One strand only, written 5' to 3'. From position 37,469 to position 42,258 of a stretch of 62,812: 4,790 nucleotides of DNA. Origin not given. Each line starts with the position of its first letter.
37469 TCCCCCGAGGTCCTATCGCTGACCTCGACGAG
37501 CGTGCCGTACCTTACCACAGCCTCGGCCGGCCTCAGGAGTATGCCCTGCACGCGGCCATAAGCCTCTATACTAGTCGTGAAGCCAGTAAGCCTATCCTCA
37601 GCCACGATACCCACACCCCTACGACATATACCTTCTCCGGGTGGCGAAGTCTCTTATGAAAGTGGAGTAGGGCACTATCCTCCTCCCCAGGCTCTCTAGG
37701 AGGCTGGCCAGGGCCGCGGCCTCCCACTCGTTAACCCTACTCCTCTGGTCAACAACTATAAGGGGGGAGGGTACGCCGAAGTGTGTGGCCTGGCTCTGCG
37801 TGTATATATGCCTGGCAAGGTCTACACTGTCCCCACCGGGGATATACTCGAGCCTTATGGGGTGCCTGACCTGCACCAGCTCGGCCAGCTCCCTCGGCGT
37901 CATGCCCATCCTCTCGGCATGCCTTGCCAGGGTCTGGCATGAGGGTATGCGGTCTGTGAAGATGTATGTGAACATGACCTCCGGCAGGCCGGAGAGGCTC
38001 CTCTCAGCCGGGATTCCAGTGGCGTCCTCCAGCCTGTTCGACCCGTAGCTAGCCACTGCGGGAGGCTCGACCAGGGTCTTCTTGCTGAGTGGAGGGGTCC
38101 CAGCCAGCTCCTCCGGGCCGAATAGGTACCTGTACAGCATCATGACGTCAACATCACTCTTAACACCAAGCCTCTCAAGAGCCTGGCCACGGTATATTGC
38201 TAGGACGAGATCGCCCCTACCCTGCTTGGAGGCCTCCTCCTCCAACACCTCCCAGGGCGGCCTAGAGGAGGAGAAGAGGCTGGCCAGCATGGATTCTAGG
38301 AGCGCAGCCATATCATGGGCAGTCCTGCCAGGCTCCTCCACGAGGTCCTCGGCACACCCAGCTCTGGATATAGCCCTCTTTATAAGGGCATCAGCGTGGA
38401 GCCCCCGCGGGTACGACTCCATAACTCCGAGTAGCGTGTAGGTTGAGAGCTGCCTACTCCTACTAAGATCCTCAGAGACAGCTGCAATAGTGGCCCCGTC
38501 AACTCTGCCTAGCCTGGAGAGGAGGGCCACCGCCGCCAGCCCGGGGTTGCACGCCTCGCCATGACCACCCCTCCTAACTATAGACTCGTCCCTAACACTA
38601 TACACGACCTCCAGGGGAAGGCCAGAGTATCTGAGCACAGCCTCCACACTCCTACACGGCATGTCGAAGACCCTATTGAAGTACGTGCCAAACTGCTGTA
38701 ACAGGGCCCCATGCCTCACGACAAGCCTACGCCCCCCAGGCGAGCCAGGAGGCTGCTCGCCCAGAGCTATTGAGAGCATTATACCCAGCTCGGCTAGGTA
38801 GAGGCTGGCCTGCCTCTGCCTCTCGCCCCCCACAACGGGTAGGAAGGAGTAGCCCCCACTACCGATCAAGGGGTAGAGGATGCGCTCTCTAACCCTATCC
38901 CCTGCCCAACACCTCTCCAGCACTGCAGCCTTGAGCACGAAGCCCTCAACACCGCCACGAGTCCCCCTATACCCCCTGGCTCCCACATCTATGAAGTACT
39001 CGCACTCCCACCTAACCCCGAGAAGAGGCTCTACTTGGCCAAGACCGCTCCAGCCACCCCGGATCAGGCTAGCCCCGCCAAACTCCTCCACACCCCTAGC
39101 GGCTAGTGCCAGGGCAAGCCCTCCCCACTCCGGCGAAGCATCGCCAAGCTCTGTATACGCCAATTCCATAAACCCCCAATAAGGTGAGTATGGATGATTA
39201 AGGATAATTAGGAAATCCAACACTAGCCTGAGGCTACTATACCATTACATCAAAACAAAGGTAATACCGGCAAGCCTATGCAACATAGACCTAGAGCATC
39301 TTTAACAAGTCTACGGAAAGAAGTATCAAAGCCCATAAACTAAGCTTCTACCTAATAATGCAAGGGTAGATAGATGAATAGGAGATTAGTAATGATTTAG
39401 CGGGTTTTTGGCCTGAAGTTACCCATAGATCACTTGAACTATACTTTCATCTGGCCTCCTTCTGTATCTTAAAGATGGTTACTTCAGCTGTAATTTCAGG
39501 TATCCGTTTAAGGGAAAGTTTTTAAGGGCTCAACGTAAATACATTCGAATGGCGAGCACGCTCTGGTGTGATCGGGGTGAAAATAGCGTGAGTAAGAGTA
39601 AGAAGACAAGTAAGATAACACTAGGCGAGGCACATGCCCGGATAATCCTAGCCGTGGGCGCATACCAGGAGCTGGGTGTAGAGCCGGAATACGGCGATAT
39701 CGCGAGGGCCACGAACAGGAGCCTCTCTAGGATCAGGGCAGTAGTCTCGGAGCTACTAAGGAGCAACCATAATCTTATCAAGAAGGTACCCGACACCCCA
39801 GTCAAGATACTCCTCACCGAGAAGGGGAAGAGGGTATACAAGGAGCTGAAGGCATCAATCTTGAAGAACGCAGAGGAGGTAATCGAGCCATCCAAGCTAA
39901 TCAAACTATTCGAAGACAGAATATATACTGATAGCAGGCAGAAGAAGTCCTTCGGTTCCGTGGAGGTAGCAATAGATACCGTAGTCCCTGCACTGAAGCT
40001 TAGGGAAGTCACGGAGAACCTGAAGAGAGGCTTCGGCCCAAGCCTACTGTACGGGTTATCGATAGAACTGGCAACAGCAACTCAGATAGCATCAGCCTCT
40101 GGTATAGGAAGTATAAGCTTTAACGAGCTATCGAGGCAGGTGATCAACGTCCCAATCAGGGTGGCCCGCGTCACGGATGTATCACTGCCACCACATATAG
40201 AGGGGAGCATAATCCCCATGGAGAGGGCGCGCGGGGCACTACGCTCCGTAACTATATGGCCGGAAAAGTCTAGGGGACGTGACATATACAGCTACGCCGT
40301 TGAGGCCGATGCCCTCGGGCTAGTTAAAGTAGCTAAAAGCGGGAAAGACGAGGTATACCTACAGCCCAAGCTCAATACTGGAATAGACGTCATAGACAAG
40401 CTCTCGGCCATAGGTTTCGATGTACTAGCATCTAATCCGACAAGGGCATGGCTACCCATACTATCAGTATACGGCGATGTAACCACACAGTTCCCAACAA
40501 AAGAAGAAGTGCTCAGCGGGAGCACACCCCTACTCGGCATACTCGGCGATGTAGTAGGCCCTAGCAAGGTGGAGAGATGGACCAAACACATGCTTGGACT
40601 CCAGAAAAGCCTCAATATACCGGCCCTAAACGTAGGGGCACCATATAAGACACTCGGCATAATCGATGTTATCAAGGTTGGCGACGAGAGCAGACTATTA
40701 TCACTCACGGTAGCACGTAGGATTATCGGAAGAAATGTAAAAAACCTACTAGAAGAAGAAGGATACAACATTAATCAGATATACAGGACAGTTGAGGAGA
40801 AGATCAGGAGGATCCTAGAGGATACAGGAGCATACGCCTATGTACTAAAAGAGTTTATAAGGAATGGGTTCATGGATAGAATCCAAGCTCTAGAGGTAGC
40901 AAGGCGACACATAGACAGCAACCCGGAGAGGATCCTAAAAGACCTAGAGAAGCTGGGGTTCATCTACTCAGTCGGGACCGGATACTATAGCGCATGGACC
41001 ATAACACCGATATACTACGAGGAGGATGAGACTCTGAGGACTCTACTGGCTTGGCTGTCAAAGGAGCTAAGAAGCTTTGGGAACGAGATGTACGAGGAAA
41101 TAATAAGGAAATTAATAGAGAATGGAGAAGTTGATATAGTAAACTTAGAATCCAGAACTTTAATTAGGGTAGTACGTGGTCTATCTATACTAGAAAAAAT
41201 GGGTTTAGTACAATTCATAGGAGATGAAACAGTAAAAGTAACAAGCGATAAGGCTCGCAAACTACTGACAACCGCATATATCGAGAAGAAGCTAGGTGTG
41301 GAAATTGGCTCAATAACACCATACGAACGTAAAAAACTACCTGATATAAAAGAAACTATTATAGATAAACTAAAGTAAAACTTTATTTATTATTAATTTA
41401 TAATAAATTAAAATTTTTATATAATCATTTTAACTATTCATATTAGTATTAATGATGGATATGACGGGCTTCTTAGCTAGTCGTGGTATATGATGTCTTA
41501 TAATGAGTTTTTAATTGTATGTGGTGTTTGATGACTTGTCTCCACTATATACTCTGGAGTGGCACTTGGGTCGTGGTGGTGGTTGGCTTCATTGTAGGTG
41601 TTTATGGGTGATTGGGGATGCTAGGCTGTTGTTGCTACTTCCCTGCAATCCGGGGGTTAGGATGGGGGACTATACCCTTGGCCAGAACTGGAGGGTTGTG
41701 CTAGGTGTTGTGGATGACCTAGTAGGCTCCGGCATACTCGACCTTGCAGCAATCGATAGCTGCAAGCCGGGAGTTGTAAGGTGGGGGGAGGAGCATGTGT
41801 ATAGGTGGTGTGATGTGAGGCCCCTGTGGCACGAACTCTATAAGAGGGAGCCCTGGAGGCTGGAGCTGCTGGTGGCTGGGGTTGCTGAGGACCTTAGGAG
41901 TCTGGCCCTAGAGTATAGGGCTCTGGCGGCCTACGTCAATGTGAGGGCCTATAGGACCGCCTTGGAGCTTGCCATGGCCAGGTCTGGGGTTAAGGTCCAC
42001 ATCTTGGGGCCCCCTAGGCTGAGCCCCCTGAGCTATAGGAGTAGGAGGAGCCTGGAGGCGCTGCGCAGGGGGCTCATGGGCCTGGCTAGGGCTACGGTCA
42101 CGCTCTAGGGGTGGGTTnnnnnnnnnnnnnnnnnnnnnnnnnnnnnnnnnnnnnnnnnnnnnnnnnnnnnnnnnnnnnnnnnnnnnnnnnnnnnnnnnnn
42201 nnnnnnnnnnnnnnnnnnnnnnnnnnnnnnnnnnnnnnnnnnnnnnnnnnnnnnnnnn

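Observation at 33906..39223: Non-canonical four-gene operon: NurA-like protein, long HerA-type ATPase, beta-CASP MBL nuclease and a small membrane protein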

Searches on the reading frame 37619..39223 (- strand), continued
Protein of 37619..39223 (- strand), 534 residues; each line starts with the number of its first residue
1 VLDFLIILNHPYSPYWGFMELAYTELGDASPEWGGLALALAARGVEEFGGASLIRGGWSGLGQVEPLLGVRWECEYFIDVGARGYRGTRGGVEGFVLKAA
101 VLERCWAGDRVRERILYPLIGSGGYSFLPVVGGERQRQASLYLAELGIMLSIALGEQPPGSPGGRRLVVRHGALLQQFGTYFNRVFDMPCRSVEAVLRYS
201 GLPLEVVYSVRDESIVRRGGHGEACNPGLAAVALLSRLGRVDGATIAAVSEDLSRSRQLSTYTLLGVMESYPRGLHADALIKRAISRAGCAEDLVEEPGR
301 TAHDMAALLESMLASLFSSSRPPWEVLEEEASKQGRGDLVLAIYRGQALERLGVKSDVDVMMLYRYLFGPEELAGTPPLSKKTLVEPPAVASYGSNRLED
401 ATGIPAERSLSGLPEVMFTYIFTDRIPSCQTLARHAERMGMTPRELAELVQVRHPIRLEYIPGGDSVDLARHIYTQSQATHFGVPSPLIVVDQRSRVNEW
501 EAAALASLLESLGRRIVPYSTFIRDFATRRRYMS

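Call 58: fold_search(model_id=the predicted structure, library=pdb)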
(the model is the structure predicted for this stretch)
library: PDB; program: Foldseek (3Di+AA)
matches with E <= 10: 274; with E <= 0.001: 10
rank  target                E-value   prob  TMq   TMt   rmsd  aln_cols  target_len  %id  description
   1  2ygk_A                1.1e-06  1.00  0.36  0.54   7.6       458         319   12  Crystal structure of the NurA nuclease from Sulfolobus solfataricus (released 2011-12-14)
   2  3tal_A                4.2e-05  1.00  0.27  0.32  23.6       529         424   10  Crystal structure of NurA with manganese (released 2011-11-23)
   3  9x1m_G                8.1e-05  1.00  0.29  0.36  18.9       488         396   10  The cryo-EM structure of HerA-NurA complex with AMPPNP and dsDNA from Thermococcus kodakarensis (released 2026-02-04)
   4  3tai_A                1.4e-04  1.00  0.32  0.37  20.9       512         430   11  Crystal structure of NurA (released 2011-11-23)
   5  9x1l_G                2.0e-04  1.00  0.30  0.37  18.5       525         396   12  The cryo-EM structure of HerA-NurA complex with AMPPNP from Thermococcus kodakarensis (released 2026-02-04)
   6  3tai_B                2.8e-04  1.00  0.28  0.32  23.4       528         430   11  Crystal structure of NurA (released 2011-11-23)
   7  9x1n_G                4.9e-04  1.00  0.31  0.39  18.9       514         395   12  The cryo-EM structure of HerA-NurA complex with ATPgammaS and dsDNA from Thermococcus kodakarensis (State 1) (released 2026-02-04)
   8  3taz_A                4.9e-04  1.00  0.31  0.35  21.1       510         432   11  Crystal structure of NurA bound to dAMP and manganese (released 2011-11-23)
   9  3taz_B                5.9e-04  1.00  0.28  0.32  21.8       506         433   10  Crystal structure of NurA bound to dAMP and manganese (released 2011-11-23)
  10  3tal_B                8.1e-04  0.99  0.26  0.31  20.4       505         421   11  Crystal structure of NurA with manganese (released 2011-11-23)
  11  4ibn                  2.2e-02  0.93  0.16  0.31   7.5       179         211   11  Crystal structure of LC9-RNase H1, a type 1 RNase H with the type 2 active-site motif (released 2013-03-20)
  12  3aly_A                7.4e-02  0.54  0.12  0.30   8.3       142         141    9  Crystal Structure of RNase HI from Sulfolobus tokodaii with C-terminal deletion (released 2011-06-22)
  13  1zup_B                7.8e-02  0.93  0.14  0.23   5.6       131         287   11  CRYSTAL STRUCTURE OF A PUTATIVE NUCLEASE WITH A RIBONUCLEASE H-LIKE MOTIF FOLD (TM1739) FROM THERMOTOGA MARITIMA AT 2. (released 2005-06-21)
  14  2zqb_D                1.1e-01  0.38  0.12  0.26   9.6       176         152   10  Crystal structure of a psychrotrophic RNaseHI variant with sextuple thermostabilizing mutations (released 2009-06-23)
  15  8jgt                  1.2e-01  0.06  0.09  0.09  17.3       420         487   13  Crystal structure of Deinococcus radiodurans exopolyphosphatase E114A mutant (released 2024-05-15)
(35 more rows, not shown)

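Call 78: search_protein_families(library=padloc, proteins=[L003:14030-14815:-], max_evalue=10)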
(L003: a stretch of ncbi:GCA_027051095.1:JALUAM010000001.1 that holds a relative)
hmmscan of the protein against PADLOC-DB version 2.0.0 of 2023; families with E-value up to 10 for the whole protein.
L003:14030-14815:- (261 aa): 0 families

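Call 79: search_protein_families(library=ncbifam, proteins=[L003:14030-14815:-], max_evalue=10)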
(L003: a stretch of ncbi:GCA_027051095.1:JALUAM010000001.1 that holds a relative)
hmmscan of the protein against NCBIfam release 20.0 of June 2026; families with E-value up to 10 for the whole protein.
L003:14030-14815:- (261 aa): 0 families

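Call 81: search_protein_families(library=pfam, proteins=[L006:5142-5678:+], max_evalue=5)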
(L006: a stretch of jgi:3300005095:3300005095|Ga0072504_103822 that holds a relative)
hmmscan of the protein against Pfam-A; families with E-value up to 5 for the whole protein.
L006:5142-5678:+ (178 aa): 0 families

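Call 99: find_related_loci(query=A1, collection=viral_contigs, flank=6000)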
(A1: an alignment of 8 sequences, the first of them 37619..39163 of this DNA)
Query A1 (514 aa) in viral_contigs; peptide patterns used: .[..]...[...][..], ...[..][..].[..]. (x = any residue, [..] = any of these).
47 stretches matched a pattern, but none encodes a relative of the query by tblastn (E <= 1e-3).

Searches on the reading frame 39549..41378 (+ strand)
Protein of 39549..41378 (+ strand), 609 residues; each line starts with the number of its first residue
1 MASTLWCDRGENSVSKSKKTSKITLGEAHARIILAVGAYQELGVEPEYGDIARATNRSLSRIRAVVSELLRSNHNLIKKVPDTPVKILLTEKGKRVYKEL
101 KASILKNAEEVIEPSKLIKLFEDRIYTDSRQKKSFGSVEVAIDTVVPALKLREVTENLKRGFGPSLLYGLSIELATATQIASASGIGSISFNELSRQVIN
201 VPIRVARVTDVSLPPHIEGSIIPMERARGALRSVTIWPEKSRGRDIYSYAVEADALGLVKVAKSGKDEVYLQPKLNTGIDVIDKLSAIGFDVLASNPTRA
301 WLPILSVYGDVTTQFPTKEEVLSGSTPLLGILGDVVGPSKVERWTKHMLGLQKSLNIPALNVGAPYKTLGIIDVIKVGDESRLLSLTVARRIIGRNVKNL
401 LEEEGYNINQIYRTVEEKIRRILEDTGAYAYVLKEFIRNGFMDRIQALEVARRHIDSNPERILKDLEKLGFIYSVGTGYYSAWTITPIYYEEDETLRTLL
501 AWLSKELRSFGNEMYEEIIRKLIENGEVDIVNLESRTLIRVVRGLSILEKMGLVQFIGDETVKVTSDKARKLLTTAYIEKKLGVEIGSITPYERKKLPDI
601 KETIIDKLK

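Call 3: search_protein_families(library=pfam, proteins=[window:39549-41378:+], max_evalue=0.1)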
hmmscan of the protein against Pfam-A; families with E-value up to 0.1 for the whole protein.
window:39549-41378:+ (609 aa): 1 family
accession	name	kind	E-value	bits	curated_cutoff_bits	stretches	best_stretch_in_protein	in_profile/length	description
PF10664.14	NdhM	-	0.071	13.8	27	0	506-537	67-96/107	Cyanobacterial and plastid NDH-1 subunit M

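Call 4: search_protein_families(library=ncbifam, proteins=[window:39549-41378:+], max_evalue=0.1)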
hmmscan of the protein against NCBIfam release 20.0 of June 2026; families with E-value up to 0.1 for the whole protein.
window:39549-41378:+ (609 aa): 0 families

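Call 5: search_protein_families(library=padloc, proteins=[window:39549-41378:+], max_evalue=0.1)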
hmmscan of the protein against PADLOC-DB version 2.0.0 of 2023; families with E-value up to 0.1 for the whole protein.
window:39549-41378:+ (609 aa): 1 family
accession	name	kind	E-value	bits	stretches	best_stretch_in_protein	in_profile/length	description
PDLC02974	WH_III-A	-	0.031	12.6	1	61-119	31-85/101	-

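Call 95: search_dna_similar(query=window:39549-41378:+, collection=phages, mode=protein, max_evalue=0.001, max_rows=8)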
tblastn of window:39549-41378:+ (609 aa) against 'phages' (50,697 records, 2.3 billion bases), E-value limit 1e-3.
No match.

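Call 96: search_dna_similar(query=window:39549-41378:+, collection=plasmids, mode=protein, max_evalue=0.001, max_rows=8)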
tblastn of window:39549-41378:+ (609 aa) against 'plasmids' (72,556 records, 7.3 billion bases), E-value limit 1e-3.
No match.

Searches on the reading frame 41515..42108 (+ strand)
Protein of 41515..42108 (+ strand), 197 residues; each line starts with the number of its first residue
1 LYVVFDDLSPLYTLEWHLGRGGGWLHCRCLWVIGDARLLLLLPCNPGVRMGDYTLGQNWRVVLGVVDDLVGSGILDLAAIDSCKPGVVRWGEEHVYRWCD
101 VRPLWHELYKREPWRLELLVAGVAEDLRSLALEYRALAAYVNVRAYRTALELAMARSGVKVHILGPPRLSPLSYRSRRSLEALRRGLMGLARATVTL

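Call 20: search_protein_families(library=pfam, proteins=[window:41515-42108:+], max_evalue=0.001)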
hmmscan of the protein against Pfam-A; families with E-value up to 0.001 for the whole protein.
window:41515-42108:+ (197 aa): 0 families

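Call 77: search_solved_structures(query=A8, max_evalue=10, show_alignments=1)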
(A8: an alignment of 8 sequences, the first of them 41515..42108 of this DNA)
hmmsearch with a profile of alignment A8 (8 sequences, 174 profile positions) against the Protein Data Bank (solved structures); distinct sequences matched with E-value up to 10: 0.

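Call 78: search_protein_families(library=padloc, proteins=[window:41515-42108:+], max_evalue=10)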
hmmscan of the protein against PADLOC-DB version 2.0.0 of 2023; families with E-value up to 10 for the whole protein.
window:41515-42108:+ (197 aa): 0 families

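Call 79: search_protein_families(library=ncbifam, proteins=[window:41515-42108:+], max_evalue=10)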
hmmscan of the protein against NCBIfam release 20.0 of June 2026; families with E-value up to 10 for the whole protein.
window:41515-42108:+ (197 aa): 0 families

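Call 81: search_protein_families(library=pfam, proteins=[window:41515-42108:+], max_evalue=5)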
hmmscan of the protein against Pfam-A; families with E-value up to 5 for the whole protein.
window:41515-42108:+ (197 aa): 0 families
